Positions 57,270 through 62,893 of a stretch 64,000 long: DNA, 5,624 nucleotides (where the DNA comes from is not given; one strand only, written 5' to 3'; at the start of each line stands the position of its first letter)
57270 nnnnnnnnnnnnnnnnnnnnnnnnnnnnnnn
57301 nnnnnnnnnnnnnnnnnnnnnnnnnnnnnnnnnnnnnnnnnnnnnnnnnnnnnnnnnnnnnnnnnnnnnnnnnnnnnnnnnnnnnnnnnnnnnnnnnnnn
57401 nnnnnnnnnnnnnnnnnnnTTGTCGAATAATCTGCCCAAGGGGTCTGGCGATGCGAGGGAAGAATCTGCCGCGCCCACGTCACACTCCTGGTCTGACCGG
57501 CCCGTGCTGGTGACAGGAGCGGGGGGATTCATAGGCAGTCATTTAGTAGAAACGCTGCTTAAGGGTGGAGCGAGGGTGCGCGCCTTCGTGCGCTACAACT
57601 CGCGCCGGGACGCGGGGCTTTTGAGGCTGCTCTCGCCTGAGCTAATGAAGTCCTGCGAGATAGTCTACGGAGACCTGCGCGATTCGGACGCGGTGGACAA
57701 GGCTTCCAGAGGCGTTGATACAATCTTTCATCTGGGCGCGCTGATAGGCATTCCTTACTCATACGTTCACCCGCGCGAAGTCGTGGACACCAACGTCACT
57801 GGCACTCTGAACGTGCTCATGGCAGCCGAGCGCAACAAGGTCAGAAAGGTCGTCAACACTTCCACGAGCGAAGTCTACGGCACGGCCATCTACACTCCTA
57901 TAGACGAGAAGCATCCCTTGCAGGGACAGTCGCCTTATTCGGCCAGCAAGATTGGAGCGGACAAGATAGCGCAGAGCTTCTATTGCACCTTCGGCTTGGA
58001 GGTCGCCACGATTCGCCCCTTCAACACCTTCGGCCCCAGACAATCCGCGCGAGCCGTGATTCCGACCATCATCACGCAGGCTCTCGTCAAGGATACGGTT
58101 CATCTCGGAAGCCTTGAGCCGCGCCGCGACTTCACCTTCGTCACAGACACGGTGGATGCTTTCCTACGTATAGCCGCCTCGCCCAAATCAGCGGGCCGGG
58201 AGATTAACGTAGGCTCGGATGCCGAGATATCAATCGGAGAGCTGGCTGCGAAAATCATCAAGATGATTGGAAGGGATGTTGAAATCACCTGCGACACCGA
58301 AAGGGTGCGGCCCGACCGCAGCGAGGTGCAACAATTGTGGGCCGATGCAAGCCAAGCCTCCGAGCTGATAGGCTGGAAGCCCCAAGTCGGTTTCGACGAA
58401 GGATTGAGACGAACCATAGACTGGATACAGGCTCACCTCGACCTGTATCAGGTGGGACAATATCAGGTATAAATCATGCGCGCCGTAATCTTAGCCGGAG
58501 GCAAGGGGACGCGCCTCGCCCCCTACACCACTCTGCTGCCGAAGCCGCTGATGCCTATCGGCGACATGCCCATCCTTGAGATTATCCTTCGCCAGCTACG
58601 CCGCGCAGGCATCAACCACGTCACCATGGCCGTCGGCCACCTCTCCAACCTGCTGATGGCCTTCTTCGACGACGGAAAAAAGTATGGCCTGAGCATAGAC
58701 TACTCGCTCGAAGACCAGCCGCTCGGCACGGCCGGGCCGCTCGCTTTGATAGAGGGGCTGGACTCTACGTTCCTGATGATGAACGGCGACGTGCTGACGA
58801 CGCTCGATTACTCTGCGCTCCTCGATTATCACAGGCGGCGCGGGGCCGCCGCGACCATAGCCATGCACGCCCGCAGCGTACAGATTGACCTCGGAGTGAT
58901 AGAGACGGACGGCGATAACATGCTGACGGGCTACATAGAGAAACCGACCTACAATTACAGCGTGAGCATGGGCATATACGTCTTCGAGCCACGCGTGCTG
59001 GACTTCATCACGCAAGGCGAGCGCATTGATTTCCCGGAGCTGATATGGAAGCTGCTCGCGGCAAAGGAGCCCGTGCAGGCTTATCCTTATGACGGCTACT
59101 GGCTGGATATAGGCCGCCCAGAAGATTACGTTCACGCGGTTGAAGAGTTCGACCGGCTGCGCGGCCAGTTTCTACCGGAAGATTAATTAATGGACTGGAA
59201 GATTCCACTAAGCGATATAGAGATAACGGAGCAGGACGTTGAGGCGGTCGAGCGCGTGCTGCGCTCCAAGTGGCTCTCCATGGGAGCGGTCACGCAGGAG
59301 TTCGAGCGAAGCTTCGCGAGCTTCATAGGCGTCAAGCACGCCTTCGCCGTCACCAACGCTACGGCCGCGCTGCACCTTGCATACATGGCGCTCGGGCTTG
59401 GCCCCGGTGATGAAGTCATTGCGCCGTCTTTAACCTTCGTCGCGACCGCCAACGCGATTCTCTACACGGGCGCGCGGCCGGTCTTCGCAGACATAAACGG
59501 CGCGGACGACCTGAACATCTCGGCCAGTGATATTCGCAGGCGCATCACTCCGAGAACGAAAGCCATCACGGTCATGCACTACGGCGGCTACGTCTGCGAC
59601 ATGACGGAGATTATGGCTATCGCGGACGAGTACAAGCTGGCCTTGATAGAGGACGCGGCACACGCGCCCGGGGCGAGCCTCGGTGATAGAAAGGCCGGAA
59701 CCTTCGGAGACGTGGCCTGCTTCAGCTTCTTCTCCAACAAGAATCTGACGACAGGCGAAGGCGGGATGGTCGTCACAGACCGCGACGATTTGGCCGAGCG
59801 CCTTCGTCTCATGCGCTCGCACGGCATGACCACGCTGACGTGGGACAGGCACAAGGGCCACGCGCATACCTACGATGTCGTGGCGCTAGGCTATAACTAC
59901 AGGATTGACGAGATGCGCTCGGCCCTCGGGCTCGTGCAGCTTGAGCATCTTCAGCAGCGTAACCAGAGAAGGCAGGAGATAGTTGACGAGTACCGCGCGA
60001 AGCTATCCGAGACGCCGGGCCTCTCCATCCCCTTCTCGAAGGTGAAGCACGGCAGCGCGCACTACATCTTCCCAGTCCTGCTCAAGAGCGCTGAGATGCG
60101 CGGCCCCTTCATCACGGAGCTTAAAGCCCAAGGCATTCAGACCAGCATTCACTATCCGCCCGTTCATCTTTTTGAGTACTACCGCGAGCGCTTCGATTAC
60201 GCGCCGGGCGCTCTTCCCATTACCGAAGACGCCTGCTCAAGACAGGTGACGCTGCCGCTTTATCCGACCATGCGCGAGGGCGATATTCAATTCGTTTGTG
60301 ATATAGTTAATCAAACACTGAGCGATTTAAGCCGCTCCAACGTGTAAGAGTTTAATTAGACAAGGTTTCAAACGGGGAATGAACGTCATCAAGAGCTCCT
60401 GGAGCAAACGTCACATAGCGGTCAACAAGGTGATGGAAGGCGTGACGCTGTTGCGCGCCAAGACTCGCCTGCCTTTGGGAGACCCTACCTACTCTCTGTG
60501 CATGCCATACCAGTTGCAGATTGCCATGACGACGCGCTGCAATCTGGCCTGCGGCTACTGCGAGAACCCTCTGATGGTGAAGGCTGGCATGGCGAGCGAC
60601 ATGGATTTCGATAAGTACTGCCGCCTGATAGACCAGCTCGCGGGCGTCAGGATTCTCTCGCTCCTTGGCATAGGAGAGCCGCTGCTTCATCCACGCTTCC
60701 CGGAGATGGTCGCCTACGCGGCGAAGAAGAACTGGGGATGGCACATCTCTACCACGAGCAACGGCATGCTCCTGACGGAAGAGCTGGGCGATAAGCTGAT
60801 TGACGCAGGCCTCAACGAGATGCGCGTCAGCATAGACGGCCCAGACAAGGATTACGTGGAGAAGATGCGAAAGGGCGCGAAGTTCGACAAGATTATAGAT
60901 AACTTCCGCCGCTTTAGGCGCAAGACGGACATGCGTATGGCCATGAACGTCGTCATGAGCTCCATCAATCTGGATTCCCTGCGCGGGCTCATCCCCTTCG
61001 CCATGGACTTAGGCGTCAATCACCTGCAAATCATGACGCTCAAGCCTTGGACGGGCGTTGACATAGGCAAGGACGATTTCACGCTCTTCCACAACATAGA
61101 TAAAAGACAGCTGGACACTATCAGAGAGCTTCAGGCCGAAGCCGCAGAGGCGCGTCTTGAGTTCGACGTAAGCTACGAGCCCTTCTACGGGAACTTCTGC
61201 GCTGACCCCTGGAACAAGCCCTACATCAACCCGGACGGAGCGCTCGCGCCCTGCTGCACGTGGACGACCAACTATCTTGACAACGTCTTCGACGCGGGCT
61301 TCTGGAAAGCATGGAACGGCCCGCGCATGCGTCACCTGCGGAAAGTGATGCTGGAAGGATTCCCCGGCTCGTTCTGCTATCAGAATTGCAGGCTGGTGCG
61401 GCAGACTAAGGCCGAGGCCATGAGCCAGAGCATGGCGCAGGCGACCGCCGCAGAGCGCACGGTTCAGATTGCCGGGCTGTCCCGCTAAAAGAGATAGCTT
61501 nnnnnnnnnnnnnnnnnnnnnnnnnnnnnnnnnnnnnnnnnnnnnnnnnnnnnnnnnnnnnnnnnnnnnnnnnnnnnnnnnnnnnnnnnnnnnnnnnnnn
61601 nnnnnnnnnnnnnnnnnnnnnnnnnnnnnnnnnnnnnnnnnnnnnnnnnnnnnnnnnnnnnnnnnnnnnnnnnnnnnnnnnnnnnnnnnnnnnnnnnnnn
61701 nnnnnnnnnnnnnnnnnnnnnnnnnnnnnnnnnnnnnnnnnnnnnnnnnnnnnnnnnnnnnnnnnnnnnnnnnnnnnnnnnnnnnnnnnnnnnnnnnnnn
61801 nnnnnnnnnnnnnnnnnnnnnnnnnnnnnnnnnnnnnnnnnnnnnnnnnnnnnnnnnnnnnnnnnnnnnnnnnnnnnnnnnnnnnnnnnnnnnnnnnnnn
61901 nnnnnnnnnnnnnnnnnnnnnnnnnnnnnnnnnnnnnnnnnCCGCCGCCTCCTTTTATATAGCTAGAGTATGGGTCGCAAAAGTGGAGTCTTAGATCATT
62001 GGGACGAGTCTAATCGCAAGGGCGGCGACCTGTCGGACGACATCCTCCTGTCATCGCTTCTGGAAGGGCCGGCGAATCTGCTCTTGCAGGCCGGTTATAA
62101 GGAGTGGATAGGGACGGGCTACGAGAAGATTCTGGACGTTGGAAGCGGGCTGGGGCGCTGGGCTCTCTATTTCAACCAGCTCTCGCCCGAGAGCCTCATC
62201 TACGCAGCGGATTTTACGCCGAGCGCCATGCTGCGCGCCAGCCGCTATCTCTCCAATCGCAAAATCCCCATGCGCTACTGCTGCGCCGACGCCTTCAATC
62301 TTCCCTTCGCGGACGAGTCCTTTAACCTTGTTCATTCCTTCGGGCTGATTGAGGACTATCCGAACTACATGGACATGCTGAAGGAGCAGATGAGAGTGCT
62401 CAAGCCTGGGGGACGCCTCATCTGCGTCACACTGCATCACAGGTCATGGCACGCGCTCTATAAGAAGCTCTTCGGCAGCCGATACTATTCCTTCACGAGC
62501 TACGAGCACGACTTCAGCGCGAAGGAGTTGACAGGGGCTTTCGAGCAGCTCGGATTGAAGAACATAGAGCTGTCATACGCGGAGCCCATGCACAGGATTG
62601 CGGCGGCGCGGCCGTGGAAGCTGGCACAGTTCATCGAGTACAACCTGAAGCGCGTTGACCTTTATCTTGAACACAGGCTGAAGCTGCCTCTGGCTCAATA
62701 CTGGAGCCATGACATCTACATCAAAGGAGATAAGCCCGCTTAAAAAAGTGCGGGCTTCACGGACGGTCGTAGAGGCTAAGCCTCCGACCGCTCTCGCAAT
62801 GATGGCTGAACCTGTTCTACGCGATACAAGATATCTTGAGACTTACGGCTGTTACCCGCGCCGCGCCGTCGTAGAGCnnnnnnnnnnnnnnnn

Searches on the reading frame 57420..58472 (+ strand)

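Call 39: search_protein_families(library=pfam, proteins=[window:57420-58472:+], max_evalue=0.0001)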
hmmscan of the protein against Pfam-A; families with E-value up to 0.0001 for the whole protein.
window:57420-58472:+ (350 aa): 9 families
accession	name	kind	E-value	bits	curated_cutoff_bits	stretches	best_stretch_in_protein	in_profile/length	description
PF16363.11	GDP_Man_Dehyd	-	6e-70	236.7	27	1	30-332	1-332/332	GDP-mannose 4,6 dehydratase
PF01370.27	Epimerase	-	1.2e-55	189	20.9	1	29-265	1-240/240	NAD dependent epimerase/dehydratase family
PF01073.25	3Beta_HSD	-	9.4e-21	74.5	22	1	30-244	1-221/280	3-beta hydroxysteroid dehydrogenase/isomerase family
PF02719.21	Polysacc_synt_2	-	7.9e-20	71.7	20.2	1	29-288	1-252/293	Polysaccharide biosynthesis protein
PF07993.18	NAD_binding_4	-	9.3e-14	51.6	20.1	1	31-205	1-209/258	Male sterility protein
PF13460.12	NAD_binding_10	-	3.9e-12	46.8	27.2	1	33-155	1-104/184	NAD(P)H-binding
PF00106.31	adh_short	-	1.5e-08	34.8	26.6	1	29-187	3-163/195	short chain dehydrogenase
PF05368.20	NmrA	-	3.7e-08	33.8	27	1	28-105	4-76/298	NmrA-like family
PF04321.23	RmlD_sub_bind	-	1.2e-05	25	27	1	29-229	3-175/287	RmlD substrate binding domain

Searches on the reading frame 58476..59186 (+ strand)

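Call 39: search_protein_families(library=pfam, proteins=[window:58476-59186:+], max_evalue=0.0001)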
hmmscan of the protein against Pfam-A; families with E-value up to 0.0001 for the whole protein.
window:58476-59186:+ (236 aa): 2 families
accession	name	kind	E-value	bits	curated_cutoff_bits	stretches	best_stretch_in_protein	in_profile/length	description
PF00483.29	NTP_transferase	-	5.4e-40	137.9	21.2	1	3-224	2-241/245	Nucleotidyl transferase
PF12804.13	NTP_transf_3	-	1.6e-09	38.6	27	1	3-132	1-124/160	MobA-like NTP transferase domain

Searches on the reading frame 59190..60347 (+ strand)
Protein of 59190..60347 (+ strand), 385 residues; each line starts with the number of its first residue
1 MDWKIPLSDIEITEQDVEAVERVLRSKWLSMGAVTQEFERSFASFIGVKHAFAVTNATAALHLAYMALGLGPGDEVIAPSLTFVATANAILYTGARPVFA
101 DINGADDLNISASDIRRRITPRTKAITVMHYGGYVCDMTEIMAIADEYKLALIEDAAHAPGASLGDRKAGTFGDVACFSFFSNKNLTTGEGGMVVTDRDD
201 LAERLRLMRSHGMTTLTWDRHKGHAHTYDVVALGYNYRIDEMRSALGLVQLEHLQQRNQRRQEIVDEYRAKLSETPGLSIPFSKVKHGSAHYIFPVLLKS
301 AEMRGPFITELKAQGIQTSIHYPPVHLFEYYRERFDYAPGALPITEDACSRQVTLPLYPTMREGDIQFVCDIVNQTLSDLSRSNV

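Call 39: search_protein_families(library=pfam, proteins=[window:59190-60347:+], max_evalue=0.0001)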
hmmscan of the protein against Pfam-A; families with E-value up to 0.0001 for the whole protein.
window:59190-60347:+ (385 aa): 4 families
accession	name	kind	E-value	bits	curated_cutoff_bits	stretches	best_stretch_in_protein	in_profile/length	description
PF01041.23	DegT_DnrJ_EryC1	-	4.5e-125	418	19.8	1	12-373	3-359/360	DegT/DnrJ/EryC1/StrS aminotransferase family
PF01212.27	Beta_elim_lyase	-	1.2e-07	31.8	27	1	35-212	34-227/288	Beta-eliminating lyase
PF00155.27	Aminotran_1_2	-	1.3e-06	28.3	19.7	1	35-163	44-193/361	Aminotransferase class I and II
PF00266.25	Aminotran_5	-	9.3e-05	22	21.5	0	34-213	44-229/371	Aminotransferase class-V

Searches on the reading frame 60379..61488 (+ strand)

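Call 39: search_protein_families(library=pfam, proteins=[window:60379-61488:+], max_evalue=0.0001)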
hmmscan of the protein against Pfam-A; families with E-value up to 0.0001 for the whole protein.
window:60379-61488:+ (369 aa): 2 families
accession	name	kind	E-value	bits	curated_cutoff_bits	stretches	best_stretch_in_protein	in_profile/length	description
PF04055.27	Radical_SAM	-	1e-21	78.3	29.5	1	50-182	3-139/166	Radical SAM superfamily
PF13186.11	SPASM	-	1.3e-07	32.2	21.5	1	274-337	1-66/67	Iron-sulfur cluster-binding domain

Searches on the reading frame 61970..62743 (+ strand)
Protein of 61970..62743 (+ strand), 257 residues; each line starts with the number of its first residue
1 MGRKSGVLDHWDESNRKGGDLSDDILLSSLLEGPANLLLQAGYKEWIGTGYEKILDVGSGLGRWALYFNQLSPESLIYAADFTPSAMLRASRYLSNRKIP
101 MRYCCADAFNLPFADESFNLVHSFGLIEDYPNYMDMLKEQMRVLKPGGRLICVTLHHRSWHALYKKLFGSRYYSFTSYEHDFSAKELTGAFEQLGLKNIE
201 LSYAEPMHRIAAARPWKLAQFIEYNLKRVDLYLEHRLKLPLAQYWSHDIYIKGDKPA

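Call 39: search_protein_families(library=pfam, proteins=[window:61970-62743:+], max_evalue=0.0001)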
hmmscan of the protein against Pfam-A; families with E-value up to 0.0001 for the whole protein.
window:61970-62743:+ (257 aa): 7 families
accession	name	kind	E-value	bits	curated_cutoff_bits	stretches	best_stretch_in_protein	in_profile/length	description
PF08241.18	Methyltransf_11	-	3e-18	66.7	21.2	1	55-152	1-95/95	Methyltransferase domain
PF13649.12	Methyltransf_25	-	6.6e-17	62.4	27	1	54-148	1-97/97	Methyltransferase domain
PF01209.24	Ubie_methyltran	-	9.8e-14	51.7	20.1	1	52-162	49-161/233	ubiE/COQ5 methyltransferase family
PF13847.12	Methyltransf_31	-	7.2e-12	45.6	27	1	52-156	5-113/145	Methyltransferase domain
PF13489.12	Methyltransf_23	-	2.3e-11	44.2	27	1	53-200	25-163/164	Methyltransferase domain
PF08242.18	Methyltransf_12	-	4.3e-09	37.4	30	1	55-150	1-98/98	Methyltransferase domain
PF05175.20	MTS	-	1e-06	28.9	23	1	52-170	33-156/170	Methyltransferase small domain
